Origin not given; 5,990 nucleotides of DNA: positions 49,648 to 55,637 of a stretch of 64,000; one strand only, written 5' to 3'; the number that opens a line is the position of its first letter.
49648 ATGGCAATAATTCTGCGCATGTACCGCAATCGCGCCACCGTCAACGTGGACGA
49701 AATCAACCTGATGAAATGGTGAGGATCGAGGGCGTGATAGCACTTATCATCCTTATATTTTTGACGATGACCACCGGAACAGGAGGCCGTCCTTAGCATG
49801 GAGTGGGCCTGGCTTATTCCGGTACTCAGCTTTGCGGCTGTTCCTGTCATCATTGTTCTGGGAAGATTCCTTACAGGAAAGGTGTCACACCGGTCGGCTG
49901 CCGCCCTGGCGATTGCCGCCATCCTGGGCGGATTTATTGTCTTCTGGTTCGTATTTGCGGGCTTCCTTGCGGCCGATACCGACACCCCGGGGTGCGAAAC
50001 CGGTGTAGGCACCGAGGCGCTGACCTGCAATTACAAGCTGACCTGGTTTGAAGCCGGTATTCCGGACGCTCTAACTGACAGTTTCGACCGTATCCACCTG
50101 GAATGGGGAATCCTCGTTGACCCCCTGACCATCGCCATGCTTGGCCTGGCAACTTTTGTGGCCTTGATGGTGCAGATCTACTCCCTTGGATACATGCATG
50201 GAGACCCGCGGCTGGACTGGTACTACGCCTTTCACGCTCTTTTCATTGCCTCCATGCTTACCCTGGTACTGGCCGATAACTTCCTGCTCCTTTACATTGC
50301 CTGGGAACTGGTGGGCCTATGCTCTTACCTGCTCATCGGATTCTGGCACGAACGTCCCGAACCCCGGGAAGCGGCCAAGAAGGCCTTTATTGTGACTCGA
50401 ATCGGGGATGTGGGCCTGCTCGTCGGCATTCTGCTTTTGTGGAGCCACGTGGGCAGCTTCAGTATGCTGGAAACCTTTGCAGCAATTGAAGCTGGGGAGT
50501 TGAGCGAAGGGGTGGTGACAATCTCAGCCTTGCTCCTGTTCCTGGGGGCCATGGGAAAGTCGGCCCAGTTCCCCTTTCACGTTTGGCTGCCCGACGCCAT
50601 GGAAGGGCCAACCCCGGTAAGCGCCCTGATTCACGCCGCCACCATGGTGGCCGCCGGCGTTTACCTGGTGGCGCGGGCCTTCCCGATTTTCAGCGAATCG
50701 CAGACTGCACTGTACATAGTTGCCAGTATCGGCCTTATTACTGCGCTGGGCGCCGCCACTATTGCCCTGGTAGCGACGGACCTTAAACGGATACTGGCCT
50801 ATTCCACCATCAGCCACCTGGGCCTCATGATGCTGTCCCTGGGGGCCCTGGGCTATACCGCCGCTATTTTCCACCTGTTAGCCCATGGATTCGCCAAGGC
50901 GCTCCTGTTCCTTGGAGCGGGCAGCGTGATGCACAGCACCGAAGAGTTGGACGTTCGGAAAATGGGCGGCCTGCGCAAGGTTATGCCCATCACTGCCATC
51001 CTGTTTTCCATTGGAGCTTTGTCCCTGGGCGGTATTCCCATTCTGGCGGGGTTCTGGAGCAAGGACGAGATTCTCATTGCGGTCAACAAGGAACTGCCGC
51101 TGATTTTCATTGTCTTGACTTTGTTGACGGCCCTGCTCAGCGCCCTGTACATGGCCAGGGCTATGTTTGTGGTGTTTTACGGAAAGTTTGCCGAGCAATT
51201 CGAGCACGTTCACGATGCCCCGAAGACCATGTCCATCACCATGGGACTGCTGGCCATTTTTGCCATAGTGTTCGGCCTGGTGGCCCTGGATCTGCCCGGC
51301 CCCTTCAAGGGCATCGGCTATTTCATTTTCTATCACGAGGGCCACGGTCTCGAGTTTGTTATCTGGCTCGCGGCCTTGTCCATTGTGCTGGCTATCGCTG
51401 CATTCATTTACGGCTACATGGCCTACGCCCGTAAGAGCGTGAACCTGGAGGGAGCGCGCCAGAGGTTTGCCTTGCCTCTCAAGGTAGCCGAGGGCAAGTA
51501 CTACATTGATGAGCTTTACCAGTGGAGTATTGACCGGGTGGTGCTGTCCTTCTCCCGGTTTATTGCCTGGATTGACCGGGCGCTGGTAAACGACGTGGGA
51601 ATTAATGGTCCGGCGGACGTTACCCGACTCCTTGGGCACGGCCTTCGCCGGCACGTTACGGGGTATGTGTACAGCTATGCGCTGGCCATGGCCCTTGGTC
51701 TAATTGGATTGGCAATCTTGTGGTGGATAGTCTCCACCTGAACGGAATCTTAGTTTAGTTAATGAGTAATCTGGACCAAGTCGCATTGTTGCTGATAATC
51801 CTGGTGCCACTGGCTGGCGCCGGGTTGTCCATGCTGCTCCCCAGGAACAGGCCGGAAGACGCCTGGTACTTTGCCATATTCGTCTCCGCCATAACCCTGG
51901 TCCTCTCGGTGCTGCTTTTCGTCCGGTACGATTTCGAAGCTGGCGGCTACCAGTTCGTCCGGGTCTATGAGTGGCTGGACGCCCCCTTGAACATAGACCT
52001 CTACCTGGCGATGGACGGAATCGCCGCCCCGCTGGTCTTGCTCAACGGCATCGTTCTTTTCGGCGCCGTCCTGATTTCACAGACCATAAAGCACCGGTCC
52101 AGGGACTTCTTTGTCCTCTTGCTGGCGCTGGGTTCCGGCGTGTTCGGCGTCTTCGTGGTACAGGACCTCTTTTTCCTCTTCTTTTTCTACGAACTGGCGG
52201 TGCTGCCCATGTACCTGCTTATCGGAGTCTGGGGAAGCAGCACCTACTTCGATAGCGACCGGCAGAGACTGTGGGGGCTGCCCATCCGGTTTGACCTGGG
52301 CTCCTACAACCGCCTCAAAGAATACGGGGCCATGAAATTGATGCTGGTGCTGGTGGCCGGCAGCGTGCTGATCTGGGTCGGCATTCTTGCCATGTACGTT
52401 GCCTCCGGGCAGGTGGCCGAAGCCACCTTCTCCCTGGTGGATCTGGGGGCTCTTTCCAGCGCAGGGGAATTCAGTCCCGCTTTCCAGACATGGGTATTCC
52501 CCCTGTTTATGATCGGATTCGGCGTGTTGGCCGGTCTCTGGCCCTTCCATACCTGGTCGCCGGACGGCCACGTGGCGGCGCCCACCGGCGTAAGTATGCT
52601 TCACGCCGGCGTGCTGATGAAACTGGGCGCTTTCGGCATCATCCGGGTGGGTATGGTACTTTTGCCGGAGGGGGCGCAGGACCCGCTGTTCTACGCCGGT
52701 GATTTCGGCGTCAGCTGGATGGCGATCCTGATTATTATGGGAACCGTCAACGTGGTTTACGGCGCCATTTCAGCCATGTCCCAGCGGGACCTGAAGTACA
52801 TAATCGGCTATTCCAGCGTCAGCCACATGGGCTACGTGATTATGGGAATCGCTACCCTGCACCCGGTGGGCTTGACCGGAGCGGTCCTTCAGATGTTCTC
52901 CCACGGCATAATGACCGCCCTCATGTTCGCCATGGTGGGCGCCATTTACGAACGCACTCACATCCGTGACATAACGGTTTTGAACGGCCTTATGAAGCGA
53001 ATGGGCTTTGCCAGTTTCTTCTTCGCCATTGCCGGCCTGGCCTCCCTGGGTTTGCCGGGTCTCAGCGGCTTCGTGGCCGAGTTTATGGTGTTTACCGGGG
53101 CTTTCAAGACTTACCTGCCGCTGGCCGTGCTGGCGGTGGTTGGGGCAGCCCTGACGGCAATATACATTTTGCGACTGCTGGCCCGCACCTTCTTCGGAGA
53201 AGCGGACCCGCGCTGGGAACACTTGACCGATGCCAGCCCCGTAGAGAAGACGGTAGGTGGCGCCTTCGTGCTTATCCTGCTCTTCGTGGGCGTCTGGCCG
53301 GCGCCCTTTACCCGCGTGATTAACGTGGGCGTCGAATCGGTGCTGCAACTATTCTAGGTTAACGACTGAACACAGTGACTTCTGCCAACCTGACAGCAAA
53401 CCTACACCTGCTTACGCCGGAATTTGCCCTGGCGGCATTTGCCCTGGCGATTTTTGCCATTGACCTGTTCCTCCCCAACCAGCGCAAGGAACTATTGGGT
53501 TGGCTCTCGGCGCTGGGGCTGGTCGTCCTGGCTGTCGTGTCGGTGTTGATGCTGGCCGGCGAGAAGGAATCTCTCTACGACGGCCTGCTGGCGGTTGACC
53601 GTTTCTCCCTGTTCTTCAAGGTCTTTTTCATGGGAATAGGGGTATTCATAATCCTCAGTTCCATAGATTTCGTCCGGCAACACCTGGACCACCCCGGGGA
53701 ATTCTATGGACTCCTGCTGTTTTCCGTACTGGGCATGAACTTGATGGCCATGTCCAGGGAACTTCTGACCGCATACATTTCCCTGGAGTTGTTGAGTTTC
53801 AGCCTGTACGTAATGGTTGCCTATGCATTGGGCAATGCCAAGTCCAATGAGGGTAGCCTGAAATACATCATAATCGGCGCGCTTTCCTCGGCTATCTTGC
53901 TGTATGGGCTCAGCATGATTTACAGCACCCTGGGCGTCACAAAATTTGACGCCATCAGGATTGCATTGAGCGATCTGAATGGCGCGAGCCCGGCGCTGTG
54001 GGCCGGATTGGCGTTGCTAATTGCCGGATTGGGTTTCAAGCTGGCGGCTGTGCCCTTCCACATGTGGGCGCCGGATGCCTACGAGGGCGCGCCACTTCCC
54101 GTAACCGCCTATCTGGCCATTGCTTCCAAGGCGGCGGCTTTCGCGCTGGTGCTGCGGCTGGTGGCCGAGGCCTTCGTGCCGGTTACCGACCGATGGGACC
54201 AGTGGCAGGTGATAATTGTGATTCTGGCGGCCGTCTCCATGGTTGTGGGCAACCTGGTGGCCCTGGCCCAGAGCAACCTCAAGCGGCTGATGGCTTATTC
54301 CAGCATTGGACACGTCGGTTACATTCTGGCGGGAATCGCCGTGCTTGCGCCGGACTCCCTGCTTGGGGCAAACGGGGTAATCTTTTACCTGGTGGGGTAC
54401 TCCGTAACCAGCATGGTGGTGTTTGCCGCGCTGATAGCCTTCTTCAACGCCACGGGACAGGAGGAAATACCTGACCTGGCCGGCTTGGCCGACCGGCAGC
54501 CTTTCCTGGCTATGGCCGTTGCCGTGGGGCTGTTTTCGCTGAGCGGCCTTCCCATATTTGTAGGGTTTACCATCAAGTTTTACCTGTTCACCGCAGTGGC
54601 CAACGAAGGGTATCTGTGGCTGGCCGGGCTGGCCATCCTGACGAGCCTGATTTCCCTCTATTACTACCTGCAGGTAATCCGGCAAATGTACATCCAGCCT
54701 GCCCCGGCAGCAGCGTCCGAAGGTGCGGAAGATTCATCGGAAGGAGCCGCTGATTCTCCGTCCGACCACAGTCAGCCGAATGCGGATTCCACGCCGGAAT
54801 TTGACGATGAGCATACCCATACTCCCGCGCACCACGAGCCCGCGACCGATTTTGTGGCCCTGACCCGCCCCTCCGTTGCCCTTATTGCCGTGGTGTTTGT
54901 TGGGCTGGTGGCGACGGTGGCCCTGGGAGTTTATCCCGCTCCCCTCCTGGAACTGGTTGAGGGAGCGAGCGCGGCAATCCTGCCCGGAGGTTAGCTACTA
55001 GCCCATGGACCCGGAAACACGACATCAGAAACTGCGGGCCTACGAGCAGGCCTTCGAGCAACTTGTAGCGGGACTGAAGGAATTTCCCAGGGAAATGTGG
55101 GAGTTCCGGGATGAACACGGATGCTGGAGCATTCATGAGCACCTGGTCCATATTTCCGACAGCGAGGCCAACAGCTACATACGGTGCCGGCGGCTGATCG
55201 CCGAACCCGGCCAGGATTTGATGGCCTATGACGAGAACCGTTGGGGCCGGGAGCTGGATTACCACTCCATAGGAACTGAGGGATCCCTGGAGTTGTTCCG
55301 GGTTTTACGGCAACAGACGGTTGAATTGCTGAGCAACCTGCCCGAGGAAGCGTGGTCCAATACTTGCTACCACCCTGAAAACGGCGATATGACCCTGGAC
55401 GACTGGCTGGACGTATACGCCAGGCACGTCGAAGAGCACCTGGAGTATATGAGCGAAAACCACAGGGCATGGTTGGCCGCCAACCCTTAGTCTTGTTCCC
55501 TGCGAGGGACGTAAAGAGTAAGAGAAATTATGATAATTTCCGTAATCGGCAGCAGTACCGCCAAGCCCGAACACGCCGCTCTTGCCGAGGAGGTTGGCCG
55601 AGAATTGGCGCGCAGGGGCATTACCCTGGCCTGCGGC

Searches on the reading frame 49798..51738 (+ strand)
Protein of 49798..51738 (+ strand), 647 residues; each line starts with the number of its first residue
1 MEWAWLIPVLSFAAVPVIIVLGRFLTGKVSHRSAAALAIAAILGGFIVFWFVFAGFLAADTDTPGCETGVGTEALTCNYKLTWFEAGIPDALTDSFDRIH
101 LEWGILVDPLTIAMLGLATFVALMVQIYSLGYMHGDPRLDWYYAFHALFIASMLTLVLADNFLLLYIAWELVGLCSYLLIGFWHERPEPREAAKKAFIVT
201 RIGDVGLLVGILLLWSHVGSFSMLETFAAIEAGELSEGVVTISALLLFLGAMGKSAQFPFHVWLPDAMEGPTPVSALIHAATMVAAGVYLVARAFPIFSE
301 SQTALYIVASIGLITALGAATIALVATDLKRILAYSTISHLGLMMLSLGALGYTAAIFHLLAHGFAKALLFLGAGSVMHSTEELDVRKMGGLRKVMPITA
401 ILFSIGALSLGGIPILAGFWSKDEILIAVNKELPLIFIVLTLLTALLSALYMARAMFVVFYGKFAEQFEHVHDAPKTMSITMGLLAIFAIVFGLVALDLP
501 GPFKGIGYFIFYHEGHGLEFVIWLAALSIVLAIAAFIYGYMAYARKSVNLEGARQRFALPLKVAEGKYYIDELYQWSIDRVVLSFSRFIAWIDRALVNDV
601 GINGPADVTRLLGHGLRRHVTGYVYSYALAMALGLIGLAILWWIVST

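Call 81: search_protein_families(library=pfam, proteins=[window:49798-51738:+], max_evalue=0.00001)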
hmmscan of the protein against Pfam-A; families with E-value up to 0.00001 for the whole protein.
window:49798-51738:+ (647 aa): 2 families
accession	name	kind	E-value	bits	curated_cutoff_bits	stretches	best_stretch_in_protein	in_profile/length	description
PF00361.26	Proton_antipo_M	-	2.8e-85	286.5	21.5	1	159-447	1-293/294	NADH:quinone oxidoreductase/Mrp antiporter, TM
PF00662.26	Proton_antipo_N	-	1.2e-15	57.5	24.5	1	97-142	5-50/51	NADH-Ubiquinone oxidoreductase (complex I), chain 5 N-terminus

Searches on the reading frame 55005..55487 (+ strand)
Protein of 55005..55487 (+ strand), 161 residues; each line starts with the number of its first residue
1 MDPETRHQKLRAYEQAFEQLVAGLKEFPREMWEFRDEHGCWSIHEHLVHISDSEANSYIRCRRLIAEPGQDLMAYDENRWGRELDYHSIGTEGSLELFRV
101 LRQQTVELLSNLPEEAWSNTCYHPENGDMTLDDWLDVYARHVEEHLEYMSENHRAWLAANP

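Call 44: search_protein_families(library=pfam, proteins=[window:55005-55487:+], max_evalue=0.001)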
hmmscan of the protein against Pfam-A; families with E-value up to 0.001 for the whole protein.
window:55005-55487:+ (161 aa): 2 families
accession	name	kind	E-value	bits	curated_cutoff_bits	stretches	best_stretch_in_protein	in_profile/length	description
PF12867.12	DinB_2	-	2.2e-14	54.4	24.8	1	13-149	2-128/128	DinB superfamily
PF05163.17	DinB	-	2.8e-05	24.6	23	1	10-128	9-115/165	DinB family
